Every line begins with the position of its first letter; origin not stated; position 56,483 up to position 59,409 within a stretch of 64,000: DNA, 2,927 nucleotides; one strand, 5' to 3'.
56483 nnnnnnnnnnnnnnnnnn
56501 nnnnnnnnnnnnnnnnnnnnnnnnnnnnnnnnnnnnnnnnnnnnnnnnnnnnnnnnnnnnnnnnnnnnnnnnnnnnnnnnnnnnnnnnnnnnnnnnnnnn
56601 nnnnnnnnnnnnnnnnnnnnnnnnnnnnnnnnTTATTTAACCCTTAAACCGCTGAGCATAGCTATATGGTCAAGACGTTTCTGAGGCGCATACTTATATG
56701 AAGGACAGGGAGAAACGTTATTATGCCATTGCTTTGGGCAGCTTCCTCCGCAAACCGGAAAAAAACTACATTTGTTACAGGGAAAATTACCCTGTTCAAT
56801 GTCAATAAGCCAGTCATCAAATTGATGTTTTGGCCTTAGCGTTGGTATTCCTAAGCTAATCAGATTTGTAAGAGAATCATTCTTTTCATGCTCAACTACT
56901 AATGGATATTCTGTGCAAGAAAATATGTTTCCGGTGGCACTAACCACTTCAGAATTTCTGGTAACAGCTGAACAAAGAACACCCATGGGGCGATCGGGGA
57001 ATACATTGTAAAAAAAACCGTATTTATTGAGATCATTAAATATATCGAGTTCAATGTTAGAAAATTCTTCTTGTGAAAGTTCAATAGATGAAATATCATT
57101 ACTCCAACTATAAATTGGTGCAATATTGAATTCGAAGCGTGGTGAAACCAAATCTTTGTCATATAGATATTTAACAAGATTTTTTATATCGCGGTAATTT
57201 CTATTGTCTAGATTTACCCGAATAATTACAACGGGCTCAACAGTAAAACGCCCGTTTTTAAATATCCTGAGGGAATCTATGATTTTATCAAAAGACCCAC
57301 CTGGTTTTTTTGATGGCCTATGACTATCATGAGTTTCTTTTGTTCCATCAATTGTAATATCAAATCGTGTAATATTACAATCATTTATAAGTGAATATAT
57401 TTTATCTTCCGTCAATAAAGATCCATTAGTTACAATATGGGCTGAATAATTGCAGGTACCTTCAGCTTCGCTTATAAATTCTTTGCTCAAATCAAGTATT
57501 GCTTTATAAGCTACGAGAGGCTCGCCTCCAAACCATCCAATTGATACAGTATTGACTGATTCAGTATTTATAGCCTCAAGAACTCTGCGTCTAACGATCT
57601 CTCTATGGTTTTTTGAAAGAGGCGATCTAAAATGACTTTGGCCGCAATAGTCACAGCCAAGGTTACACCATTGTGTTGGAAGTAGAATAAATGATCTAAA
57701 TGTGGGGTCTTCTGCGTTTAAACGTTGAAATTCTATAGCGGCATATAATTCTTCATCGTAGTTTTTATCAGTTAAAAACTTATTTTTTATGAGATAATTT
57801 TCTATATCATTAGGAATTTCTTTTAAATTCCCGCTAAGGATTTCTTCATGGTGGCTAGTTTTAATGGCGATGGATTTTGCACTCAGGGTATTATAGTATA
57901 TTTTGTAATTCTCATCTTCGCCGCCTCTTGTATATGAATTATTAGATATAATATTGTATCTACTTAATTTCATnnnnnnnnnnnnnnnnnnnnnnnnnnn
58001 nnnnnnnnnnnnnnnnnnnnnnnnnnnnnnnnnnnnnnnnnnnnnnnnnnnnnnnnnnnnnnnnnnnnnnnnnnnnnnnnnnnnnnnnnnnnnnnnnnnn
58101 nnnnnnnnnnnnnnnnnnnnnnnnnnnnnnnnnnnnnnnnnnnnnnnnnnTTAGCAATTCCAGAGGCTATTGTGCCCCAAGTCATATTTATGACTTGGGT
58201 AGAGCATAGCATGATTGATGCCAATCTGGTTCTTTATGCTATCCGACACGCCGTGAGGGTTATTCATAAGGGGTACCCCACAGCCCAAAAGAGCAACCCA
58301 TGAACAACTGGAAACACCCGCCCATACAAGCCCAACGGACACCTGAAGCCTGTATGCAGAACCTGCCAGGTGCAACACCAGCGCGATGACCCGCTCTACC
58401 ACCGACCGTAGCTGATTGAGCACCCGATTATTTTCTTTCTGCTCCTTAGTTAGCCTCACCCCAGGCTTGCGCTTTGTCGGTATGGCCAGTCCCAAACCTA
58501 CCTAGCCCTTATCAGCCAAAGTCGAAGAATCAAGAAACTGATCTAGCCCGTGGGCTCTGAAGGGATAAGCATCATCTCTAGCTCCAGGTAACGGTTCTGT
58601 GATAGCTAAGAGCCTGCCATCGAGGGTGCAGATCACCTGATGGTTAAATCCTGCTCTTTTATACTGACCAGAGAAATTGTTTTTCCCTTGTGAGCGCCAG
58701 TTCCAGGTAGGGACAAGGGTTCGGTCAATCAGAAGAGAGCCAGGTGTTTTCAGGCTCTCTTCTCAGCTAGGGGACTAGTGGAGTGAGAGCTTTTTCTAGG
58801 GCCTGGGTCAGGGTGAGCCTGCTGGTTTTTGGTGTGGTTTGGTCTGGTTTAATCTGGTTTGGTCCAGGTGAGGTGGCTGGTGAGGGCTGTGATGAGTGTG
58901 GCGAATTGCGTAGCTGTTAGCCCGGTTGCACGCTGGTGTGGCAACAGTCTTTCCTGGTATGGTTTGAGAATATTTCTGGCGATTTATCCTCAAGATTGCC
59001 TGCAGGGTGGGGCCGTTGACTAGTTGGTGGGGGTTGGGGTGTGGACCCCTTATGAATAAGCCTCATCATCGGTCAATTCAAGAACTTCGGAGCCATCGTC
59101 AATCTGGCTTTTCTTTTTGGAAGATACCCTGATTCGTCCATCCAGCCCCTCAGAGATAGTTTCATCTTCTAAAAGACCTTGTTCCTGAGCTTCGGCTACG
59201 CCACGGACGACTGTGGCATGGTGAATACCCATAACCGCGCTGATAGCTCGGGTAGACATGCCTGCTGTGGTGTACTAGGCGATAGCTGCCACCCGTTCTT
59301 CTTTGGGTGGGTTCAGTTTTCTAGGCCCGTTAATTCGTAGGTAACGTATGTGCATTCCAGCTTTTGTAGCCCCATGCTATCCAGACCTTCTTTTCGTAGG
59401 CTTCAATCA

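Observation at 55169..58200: Candidate undescribed radical SAM RiPP system: precursor - stem-loop - rSAM/SPASM - MFS exporter - second precursor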

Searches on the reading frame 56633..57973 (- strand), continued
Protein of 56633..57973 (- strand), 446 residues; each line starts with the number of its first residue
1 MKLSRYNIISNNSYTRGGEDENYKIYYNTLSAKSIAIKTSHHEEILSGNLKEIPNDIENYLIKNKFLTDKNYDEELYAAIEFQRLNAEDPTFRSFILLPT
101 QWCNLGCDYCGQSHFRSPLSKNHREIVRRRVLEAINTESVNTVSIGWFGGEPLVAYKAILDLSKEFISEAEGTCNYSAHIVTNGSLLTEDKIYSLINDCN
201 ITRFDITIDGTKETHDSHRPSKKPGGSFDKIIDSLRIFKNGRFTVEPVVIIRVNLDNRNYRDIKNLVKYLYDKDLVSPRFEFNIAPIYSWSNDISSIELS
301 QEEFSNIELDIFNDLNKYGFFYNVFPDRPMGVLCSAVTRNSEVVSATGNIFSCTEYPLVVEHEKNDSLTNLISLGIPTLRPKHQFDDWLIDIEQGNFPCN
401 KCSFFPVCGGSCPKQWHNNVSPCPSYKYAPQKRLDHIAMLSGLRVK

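Call 53: predict_structure(alignment_id=A1)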
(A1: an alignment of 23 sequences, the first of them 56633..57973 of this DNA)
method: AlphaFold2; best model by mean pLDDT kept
length: 446 residues; sequences in the alignment: 23
mean_pLDDT: 91.1   pTM: 0.89
mean pLDDT of the five models: 91.1, 89.8, 89.3, 88.4, 88.4
residues with pLDDT >= 90: 322; 70-90: 108; 50-70: 16; < 50: 0
segments of 3 or more residues with pLDDT < 50: none
pLDDT, mean of each block of 10 residues (from residue 1): 96 91 97 96 94 95 97 95 92 93 75 67 89 95 92 92 97 96 94 97 95 87 79 97 94 92 94 97 88 82 94 96 94 85 91 80 85 87 90 93 94 87 91 96 93
secondary structure, 60 per line:
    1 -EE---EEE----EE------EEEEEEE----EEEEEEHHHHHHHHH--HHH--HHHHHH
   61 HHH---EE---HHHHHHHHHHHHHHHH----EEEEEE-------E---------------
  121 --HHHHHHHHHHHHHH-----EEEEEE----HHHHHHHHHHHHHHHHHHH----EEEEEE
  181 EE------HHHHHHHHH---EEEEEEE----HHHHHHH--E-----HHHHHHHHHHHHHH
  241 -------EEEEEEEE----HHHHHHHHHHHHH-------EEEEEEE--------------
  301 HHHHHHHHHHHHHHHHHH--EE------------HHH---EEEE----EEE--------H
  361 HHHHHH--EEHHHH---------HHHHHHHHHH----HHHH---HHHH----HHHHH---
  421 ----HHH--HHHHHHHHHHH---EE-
elements in order: E7-9 E22-28 E33-38 H39-47 H55-63 H72-87 E92-97 H123-136 E142-147 H152-170 E175-182 H189-197 E201-207 H212-218 H227-240 E248-255 H260-272 E280-286 H301-318 E341-344 E349-351 H360-366 H371-374 H384-393 H398-401 H405-408 H413-417 H430-440

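Call 56: find_related_loci(query=A3, collection=metagenome_contigs, flank=3000)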
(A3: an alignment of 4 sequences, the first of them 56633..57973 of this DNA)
Query A3 (446 aa) in metagenome_contigs; peptide patterns used: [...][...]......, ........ (x = any residue, [..] = any of these).
487 stretches matched a pattern, but none encodes a relative of the query by tblastn (E <= 1e-3).

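Call 57: fold_search(model_id=the predicted structure, library=pdb)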
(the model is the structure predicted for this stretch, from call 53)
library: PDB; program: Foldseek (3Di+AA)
matches with E <= 10: 1547; with E <= 0.001: 86
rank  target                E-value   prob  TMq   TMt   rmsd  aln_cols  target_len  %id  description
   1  5why_B                3.2e-16  1.00  0.60  0.63  10.0       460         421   20  Structural Insights into Thioether Bond Formation in the Biosynthesis of Sactipeptides (released 2017-07-26)
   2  5wgg_A                3.8e-16  1.00  0.51  0.51   9.9       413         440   18  Structural Insights into Thioether Bond Formation in the Biosynthesis of Sactipeptides (released 2017-07-26)
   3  5why_A                5.1e-16  1.00  0.62  0.66   9.7       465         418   19  Structural Insights into Thioether Bond Formation in the Biosynthesis of Sactipeptides (released 2017-07-26)
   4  8vpo                  5.9e-14  1.00  0.60  0.60   6.7       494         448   14  X-Ray Crystal Structure of TigE from Paramaledivibacter caminithermalis (released 2024-02-07)
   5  4k39_A                1.1e-13  1.00  0.55  0.66   5.3       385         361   18  Native anSMEcpe with bound AdoMet and Cp18Cys peptide (released 2013-05-08)
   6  4k36_B                1.3e-13  1.00  0.55  0.66   5.2       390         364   18  His6 tagged anSMEcpe with bound AdoMet (released 2013-05-08)
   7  4k37_A                1.4e-13  1.00  0.53  0.64   5.9       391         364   19  Native anSMEcpe with bound AdoMet (released 2013-05-08)
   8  4k37_B                1.7e-13  1.00  0.54  0.63   5.5       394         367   18  Native anSMEcpe with bound AdoMet (released 2013-05-08)
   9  4k39_B                1.9e-13  1.00  0.54  0.65   5.4       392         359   19  Native anSMEcpe with bound AdoMet and Cp18Cys peptide (released 2013-05-08)
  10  4k36_A                3.8e-13  1.00  0.55  0.63   5.3       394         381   18  His6 tagged anSMEcpe with bound AdoMet (released 2013-05-08)
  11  9gmc_C                4.0e-13  1.00  0.55  0.65   5.3       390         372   18  Crystal structure of the complex formed between the radical SAM protein ChlB and the R3A mutant of ChlA (released 2025-06-25)
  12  9gmc_A                7.6e-13  1.00  0.56  0.65   4.9       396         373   17  Crystal structure of the complex formed between the radical SAM protein ChlB and the R3A mutant of ChlA (released 2025-06-25)
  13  9gm3_C                8.0e-13  1.00  0.54  0.63   5.5       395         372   18  Crystal structure of the complex formed between the radical SAM protein ChlB and the leader region of its precursor su (released 2025-06-25)
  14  4k38_A                1.1e-12  1.00  0.55  0.64   5.1       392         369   17  Native anSMEcpe with bound AdoMet and Kp18Cys peptide (released 2013-05-08)
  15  4k38_B                1.6e-12  1.00  0.56  0.67   5.4       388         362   18  Native anSMEcpe with bound AdoMet and Kp18Cys peptide (released 2013-05-08)
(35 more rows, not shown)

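Call 66: search_dna_similar(query=window:56633-57973:-, collection=plasmids, mode=protein, max_evalue=1e-10, max_rows=25)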
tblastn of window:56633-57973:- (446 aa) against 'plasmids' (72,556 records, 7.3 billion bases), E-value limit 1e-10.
Records with a match: 77; places in all: 77; records where one place covers at least 80% of the query: 34.
Best place of each record, by identity: <60% 77.
By first word of the organism name: Bacillus 17; Clostridium 14; Bradyrhizobium 11; Streptomyces 3; Pasteurella 3; Vibrio 3; Rhizobium 2; Sarcina 2; Paraclostridium 2; Deinococcus 2; and 16 more.
By predicted mobility (MOB-suite, as given by PLSDB): non-mobilizable 47; mobilizable 16; conjugative 14.
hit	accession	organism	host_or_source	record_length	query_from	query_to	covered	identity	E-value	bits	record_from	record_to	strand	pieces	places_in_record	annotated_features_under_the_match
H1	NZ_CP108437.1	Streptomyces sp. NBC_01281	-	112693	84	443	81%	39.7%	3e-91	309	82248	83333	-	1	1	radical SAM protein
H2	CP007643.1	Rhizobium etli bv. phaseoli str. IE4803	Phaseolus vulgaris,whole organism,nodule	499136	4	434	97%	29.3%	1e-56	209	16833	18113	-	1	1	radical SAM/SPASM domain-containing protein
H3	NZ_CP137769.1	Bacillus cereus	Passiflora edulis Sims,Pure ...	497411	25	443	94%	29.3%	7e-34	142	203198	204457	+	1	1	radical SAM protein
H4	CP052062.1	Bacillus thuringiensis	soil sample,soil sample from Harissa ...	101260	1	434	97%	26.9%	7e-27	121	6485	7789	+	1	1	radical SAM protein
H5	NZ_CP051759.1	Sarcina sp. JB2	Pan troglodytes verus (Western ...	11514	25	419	89%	29.3%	3e-22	107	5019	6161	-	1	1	radical SAM protein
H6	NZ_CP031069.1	Bacillus sp. JAS24-2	cell culture,soil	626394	21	434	93%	27.5%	4e-30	131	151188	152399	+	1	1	radical SAM protein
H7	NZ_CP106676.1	Bacillus cereus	cell culture,soil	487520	21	434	93%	27.3%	2e-29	129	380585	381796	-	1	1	radical SAM protein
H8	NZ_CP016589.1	Bacillus thuringiensis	Mono isolate,Ginseng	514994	21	434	93%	27.3%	2e-29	129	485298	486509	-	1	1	radical SAM protein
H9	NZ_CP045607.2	Bacillus cereus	Whole organism,soil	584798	21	434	93%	27.0%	1e-30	132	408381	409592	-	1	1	radical SAM protein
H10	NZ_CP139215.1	Bacillus cereus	environmental samples,soil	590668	21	434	93%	26.8%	1e-29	129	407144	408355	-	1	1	radical SAM protein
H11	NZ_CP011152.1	Bacillus cereus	cell culture,soil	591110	21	434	93%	26.8%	1e-29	129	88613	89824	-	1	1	radical SAM protein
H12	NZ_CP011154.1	Bacillus cereus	cell culture,soil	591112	21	434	93%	26.8%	1e-29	129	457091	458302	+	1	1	radical SAM protein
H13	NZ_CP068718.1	Bacillus cereus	single cell,oral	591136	21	434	93%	26.8%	1e-29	129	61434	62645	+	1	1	radical SAM protein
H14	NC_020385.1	Bacillus thuringiensis serovar thuringiensis str. IS5056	-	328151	21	434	93%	26.8%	2e-29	129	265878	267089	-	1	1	radical SAM protein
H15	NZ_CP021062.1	Bacillus thuringiensis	Environment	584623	21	434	93%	26.8%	2e-29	129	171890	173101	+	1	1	radical SAM protein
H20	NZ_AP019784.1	Methylomagnum ishizawai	-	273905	55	434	85%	27.7%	3e-26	119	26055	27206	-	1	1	TIGR04463 family radical SAM/SPASM RiPP maturase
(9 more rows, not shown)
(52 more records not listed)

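Call 84: find_encoding_contigs(protein=P0046, flank=4000, max_places=2)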
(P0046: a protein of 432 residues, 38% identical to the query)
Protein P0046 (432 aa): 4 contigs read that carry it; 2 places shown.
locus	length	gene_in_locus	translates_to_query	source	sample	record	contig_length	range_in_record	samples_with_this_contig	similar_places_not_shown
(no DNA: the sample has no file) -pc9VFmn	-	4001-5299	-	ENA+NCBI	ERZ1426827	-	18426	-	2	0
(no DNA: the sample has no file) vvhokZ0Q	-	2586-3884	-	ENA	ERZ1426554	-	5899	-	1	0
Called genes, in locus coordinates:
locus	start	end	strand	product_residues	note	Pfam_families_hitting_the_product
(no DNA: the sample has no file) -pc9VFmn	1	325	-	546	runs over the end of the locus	PF00496:SBP_bac_5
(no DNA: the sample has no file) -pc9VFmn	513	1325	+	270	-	PF00657:Lipase_GDSL, PF13472:Lipase_GDSL_2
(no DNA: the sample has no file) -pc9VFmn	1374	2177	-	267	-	PF00149:Metallophos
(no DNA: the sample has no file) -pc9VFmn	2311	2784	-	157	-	PF00578:AhpC-TSA, PF08534:Redoxin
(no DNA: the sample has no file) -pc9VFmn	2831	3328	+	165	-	PF01047:MarR, PF12802:MarR_2, PF13463:HTH_27 (weak)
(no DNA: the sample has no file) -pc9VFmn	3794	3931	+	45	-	-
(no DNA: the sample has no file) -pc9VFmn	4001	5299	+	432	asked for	PF13353:Fer4_12 (weak), PF04055:Radical_SAM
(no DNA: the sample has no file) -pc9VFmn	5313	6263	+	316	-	-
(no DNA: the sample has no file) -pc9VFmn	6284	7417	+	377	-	PF08007:JmjC_2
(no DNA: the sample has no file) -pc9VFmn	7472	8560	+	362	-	PF08007:JmjC_2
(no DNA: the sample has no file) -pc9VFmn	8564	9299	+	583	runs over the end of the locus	PF00005:ABC_tran, PF02463:SMC_N (faint), PF13304:AAA_21 (faint)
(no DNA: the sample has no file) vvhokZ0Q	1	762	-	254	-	?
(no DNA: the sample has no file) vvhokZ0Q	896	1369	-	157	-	PF00578:AhpC-TSA, PF08534:Redoxin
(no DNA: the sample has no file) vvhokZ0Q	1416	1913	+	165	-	PF01047:MarR, PF12802:MarR_2, PF13463:HTH_27 (weak)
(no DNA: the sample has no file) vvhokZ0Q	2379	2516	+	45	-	-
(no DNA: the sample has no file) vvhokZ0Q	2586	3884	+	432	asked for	PF13353:Fer4_12 (weak), PF04055:Radical_SAM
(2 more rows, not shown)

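Call 85: find_encoding_contigs(protein=P0027, flank=4000, max_places=2)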
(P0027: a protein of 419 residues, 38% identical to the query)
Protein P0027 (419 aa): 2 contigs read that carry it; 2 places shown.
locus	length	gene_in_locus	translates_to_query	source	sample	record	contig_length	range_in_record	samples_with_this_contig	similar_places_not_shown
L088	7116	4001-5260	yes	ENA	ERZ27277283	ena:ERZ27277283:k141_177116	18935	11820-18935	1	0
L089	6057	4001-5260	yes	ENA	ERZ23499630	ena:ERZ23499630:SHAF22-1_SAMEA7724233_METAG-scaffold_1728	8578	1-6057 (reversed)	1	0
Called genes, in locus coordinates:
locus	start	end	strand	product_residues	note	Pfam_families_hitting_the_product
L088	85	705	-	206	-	PF19142:DUF5825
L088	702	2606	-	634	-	PF02310:B12-binding, PF04055:Radical_SAM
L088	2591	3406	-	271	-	-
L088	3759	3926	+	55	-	-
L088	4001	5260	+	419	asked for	PF13353:Fer4_12 (faint), PF04055:Radical_SAM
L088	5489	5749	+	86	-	-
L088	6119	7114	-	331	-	?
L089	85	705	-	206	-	PF19142:DUF5825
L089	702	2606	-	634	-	PF02310:B12-binding, PF04055:Radical_SAM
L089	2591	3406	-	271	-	-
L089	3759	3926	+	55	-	-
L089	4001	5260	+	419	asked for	PF13353:Fer4_12 (faint), PF04055:Radical_SAM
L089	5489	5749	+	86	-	-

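Call 88: search_protein_families(library=padloc, proteins=[window:56633-57973:-], max_evalue=0.01)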
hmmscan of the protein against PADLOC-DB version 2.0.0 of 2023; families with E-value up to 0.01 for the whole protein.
window:56633-57973:- (446 aa): 2 families
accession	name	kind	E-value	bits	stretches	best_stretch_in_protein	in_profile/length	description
PDLC02903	pVip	-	2.3e-09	35.1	1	100-215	7-107/257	Viperins not associated with kinases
PDLC02904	pVip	-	2.5e-08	31.8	1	100-270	10-165/262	Viperins associated with kinases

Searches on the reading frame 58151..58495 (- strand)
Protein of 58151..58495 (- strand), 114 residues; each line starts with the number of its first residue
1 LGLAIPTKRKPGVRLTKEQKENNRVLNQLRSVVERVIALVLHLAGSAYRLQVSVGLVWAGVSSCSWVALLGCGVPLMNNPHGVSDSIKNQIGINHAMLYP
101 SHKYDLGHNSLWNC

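Call 5: search_protein_families(library=ncbifam, proteins=[window:58151-58495:-], max_evalue=0.01)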
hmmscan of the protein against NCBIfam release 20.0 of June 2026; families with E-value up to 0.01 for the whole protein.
window:58151-58495:- (114 aa): 1 family
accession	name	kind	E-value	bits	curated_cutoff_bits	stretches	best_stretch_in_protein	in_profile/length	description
NF033581.1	transpos_IS5_4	equivalog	0.0013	18.2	140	1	3-40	217-254/285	IS5 family transposase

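Call 6: search_protein_families(library=pfam, proteins=[window:58151-58495:-], max_evalue=0.01)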
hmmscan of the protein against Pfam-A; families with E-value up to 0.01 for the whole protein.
window:58151-58495:- (114 aa): 1 family
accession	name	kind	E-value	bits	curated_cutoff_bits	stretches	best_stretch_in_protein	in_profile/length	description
PF13359.12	DDE_Tnp_4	-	0.00021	21.4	24.8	1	4-40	91-127/158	DDE superfamily endonuclease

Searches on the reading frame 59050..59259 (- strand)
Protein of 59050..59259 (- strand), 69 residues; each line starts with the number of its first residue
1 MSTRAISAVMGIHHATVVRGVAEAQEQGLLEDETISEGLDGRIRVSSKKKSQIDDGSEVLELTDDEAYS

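Call 5: search_protein_families(library=ncbifam, proteins=[window:59050-59259:-], max_evalue=0.01)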
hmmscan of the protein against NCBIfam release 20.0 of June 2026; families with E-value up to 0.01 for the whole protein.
window:59050-59259:- (69 aa): 1 family
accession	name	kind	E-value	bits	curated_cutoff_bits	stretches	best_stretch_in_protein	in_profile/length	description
NF038279.1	TF_CBS_SpxR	exception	0.00065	18.5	600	1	2-64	21-81/427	CBS-HotDog domain-containing transcription factor SpxR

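Call 6: search_protein_families(library=pfam, proteins=[window:59050-59259:-], max_evalue=0.01)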
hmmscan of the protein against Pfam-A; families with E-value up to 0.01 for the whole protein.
window:59050-59259:- (69 aa): 1 family
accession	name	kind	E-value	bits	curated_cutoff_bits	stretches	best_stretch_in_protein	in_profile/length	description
PF12802.13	MarR_2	-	0.00075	20.1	27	1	2-33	22-53/61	MarR family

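Call 88: search_protein_families(library=padloc, proteins=[window:59050-59259:-], max_evalue=0.01)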
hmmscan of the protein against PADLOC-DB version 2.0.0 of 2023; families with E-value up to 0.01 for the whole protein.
window:59050-59259:- (69 aa): 0 families
